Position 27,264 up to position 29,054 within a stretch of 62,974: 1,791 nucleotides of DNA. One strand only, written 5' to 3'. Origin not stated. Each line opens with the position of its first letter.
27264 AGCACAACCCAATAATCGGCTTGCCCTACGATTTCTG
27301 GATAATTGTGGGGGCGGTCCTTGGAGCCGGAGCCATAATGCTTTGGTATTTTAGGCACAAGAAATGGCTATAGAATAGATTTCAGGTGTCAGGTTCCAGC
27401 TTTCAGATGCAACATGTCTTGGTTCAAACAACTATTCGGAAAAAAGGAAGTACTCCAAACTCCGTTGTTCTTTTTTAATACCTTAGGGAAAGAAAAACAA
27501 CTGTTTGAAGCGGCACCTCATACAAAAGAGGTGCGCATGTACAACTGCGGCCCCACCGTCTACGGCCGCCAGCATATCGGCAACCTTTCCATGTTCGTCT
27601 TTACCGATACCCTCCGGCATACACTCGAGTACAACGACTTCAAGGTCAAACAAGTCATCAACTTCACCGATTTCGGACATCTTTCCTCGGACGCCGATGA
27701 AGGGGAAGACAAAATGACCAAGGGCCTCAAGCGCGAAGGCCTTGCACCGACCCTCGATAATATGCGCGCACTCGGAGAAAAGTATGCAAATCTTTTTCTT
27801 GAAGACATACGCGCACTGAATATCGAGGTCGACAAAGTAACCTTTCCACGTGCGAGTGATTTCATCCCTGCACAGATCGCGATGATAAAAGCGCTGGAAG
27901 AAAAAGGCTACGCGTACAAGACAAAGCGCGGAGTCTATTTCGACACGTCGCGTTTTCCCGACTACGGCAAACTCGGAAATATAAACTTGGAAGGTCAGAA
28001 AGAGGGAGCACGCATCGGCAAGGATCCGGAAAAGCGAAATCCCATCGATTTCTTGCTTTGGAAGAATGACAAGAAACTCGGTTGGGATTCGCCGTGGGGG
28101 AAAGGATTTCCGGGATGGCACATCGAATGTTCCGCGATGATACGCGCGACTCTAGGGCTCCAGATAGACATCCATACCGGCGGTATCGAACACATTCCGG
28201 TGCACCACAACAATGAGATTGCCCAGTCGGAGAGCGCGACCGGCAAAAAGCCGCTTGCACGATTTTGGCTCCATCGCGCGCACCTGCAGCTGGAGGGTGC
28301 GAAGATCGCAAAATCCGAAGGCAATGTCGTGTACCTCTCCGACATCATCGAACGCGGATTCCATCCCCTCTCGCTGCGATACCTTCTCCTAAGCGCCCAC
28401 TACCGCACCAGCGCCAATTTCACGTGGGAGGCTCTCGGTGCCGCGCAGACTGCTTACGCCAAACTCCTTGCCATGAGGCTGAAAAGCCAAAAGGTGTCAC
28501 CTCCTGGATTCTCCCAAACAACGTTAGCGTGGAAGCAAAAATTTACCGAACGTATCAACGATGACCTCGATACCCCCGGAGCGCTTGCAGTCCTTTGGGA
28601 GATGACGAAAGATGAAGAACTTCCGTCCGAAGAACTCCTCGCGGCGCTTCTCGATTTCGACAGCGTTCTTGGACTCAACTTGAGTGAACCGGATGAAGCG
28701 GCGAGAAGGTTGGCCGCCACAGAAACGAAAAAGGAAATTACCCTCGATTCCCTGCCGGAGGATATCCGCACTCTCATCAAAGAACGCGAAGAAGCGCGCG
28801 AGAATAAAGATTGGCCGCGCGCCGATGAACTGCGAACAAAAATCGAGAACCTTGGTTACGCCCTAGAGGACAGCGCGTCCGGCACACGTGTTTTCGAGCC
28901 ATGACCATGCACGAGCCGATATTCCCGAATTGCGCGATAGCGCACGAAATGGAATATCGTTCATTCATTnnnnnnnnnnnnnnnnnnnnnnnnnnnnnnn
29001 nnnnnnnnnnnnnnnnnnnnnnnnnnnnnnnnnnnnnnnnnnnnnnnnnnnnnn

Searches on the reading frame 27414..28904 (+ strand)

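Call 98: search_protein_families(library=pfam, proteins=[window:27414-28904:+], max_evalue=0.0001)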
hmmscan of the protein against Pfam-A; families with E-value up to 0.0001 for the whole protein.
window:27414-28904:+ (496 aa): 5 families
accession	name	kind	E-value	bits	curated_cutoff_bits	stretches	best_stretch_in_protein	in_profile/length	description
PF01406.26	tRNA-synt_1e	-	1.7e-82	277.6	27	1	36-345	6-300/301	tRNA synthetases class I (C) catalytic domain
PF23493.1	CysS_C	-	8.4e-09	35.9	23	1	446-488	3-45/51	Cysteinyl-tRNA ligase anticodon binding domain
PF09334.17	tRNA-synt_1g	-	1.5e-07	31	20.1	1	288-341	318-371/391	tRNA synthetases class I (M)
PF01921.24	tRNA-synt_1f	-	2.3e-07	30.5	27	0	37-90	20-73/360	tRNA synthetases class I (K)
PF00133.28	tRNA-synt_1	-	4e-05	23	22.7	0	33-179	18-168/414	tRNA synthetases class I (I, L, M and V)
